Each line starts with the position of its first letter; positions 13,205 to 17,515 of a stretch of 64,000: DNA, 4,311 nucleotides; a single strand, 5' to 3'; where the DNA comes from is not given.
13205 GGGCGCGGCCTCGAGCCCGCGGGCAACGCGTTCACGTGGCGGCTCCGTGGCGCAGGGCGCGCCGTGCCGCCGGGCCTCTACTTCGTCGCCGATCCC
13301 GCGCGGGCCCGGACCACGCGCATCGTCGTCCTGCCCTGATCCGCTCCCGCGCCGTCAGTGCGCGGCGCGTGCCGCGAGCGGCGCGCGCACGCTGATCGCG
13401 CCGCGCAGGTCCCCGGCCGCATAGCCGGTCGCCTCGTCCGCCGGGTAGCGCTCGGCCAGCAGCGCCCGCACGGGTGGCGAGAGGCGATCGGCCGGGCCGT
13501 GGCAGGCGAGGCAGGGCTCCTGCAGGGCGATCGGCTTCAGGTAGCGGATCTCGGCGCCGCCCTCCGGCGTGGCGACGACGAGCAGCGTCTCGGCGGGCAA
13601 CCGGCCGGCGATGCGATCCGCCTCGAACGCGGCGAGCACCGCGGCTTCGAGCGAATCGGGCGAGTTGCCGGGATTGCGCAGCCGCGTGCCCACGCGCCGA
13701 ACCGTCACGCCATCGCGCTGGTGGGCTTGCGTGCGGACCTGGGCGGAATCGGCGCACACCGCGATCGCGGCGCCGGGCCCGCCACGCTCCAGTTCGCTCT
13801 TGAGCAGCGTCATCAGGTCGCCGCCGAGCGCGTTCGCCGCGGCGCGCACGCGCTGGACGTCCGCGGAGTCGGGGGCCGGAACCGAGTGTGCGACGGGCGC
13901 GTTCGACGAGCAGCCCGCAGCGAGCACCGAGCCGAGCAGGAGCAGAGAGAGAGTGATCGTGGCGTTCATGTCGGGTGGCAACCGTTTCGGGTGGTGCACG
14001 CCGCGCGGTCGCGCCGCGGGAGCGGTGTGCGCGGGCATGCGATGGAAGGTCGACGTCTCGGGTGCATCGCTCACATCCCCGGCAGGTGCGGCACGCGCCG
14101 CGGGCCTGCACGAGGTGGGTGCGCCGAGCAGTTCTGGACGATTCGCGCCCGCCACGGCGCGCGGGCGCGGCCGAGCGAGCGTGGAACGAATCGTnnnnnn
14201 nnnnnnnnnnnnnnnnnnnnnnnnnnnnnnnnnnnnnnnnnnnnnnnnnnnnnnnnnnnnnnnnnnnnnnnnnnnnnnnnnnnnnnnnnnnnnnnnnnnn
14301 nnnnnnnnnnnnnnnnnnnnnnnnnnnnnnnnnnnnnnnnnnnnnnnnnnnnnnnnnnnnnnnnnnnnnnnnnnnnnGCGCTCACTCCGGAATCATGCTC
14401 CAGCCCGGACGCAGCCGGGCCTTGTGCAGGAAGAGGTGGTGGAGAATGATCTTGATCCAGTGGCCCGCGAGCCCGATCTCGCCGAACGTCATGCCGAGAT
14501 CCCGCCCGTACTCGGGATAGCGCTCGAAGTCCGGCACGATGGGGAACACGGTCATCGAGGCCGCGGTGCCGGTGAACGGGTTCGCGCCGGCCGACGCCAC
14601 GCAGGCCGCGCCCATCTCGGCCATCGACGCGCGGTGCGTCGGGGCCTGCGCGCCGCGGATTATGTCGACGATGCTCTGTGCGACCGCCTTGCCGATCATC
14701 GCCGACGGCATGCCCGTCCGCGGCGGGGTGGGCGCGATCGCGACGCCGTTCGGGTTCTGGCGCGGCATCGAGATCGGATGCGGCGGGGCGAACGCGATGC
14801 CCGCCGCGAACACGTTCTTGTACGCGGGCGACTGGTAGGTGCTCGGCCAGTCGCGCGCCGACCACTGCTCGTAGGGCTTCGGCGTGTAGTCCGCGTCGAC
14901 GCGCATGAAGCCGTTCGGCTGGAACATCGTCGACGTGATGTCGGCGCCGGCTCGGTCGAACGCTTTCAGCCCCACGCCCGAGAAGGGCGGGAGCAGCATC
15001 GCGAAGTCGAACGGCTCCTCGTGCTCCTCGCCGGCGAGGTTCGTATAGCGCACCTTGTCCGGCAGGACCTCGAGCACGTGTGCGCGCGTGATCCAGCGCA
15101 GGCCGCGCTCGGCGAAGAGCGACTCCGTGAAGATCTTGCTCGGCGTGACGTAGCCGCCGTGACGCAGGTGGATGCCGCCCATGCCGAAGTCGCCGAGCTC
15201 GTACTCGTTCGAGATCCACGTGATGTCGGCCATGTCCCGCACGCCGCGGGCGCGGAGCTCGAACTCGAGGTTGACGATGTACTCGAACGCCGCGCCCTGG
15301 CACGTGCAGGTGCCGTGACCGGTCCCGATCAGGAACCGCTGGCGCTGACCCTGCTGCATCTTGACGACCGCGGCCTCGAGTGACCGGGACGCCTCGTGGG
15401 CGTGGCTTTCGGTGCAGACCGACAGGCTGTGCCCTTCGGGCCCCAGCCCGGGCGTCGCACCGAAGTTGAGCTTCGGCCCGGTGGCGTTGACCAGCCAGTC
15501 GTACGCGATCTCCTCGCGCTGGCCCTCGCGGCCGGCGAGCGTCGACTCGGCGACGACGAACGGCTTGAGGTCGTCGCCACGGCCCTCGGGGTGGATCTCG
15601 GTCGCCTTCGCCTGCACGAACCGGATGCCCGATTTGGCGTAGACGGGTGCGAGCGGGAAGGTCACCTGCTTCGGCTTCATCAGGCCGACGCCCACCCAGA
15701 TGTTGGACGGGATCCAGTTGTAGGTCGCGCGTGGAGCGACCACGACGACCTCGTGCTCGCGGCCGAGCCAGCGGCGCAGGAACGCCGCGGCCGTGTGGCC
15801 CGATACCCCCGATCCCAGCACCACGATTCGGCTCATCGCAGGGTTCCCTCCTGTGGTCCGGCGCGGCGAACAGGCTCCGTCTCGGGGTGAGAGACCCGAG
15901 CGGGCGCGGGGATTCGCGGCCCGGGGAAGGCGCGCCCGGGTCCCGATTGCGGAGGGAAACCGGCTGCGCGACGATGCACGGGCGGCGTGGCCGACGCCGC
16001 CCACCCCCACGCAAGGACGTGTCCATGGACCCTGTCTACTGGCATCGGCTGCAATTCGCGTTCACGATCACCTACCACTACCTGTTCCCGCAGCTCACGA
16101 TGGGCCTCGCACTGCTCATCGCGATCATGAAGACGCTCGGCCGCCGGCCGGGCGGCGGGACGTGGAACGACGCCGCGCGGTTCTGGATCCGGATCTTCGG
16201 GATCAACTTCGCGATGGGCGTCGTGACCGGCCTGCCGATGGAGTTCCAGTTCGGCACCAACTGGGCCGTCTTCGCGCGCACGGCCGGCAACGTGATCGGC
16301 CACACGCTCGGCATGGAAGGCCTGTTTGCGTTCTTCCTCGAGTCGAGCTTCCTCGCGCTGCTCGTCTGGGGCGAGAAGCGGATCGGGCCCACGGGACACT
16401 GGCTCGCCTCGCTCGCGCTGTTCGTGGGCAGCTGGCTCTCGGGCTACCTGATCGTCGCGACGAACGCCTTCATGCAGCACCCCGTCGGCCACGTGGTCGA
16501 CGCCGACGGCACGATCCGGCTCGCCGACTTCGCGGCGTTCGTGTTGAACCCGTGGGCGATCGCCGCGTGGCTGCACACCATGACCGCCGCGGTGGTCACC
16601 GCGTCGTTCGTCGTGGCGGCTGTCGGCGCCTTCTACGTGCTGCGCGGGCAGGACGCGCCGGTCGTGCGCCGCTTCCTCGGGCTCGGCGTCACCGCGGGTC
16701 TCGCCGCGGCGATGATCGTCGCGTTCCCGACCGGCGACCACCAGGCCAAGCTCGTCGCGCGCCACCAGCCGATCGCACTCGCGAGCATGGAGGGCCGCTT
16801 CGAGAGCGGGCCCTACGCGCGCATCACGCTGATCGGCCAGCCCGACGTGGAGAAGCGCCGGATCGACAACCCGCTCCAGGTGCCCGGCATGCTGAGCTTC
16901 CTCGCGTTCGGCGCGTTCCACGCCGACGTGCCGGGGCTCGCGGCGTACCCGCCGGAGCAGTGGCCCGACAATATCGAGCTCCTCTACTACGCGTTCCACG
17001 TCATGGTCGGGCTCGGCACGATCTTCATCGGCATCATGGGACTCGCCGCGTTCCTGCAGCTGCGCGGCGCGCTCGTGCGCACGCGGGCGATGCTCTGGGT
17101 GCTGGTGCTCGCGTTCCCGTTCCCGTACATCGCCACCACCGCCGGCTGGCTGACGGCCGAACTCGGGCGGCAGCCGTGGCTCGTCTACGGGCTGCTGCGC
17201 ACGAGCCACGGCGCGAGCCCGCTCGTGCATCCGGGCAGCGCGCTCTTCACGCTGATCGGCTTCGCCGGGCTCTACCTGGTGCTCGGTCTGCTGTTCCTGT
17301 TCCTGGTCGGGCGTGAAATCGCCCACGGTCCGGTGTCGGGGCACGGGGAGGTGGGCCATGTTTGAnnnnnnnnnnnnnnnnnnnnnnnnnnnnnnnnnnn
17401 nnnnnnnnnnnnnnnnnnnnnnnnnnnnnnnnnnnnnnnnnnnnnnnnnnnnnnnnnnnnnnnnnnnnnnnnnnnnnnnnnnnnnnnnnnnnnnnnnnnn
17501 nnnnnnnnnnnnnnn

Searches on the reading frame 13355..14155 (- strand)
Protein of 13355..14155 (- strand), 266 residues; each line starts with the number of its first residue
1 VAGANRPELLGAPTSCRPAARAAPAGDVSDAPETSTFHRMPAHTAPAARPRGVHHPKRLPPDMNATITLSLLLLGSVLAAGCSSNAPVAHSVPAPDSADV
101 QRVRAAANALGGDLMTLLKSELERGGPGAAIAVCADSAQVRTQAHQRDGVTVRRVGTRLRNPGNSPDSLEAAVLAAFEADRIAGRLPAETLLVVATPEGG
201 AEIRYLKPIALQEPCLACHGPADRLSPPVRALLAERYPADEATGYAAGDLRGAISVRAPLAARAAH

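Call 52: search_protein_families(library=pfam, proteins=[window:13355-14155:-], max_evalue=0.001)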
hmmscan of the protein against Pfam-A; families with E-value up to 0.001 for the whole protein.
window:13355-14155:- (266 aa): 1 family
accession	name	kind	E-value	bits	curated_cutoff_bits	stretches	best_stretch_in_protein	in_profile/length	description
PF11845.13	Tll0287-like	-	5.3e-22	79.3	24.1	1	133-259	35-144/144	Tll0287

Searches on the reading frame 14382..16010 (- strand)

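Call 51: search_protein_families(library=pfam, proteins=[window:14382-16010:-], max_evalue=0.001)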
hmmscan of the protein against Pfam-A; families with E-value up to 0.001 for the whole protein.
window:14382-16010:- (542 aa): 2 families
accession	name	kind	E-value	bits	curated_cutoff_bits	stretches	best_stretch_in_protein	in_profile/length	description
PF07992.20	Pyr_redox_2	-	6.3e-07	29.5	26.1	1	61-205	2-136/291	Pyridine nucleotide-disulphide oxidoreductase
PF01266.30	DAO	-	0.00034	20.7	27.9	0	112-208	147-240/353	FAD dependent oxidoreductase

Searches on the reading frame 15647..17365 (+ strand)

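Call 51: search_protein_families(library=pfam, proteins=[window:15647-17365:+], max_evalue=0.001)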
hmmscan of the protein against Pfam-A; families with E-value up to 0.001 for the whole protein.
window:15647-17365:+ (572 aa): 1 family
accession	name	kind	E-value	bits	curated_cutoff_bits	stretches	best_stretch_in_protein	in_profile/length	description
PF01654.22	Cyt_bd_oxida_I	-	1.6e-138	462.2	26.2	1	132-562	1-418/418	Cytochrome bd terminal oxidase subunit I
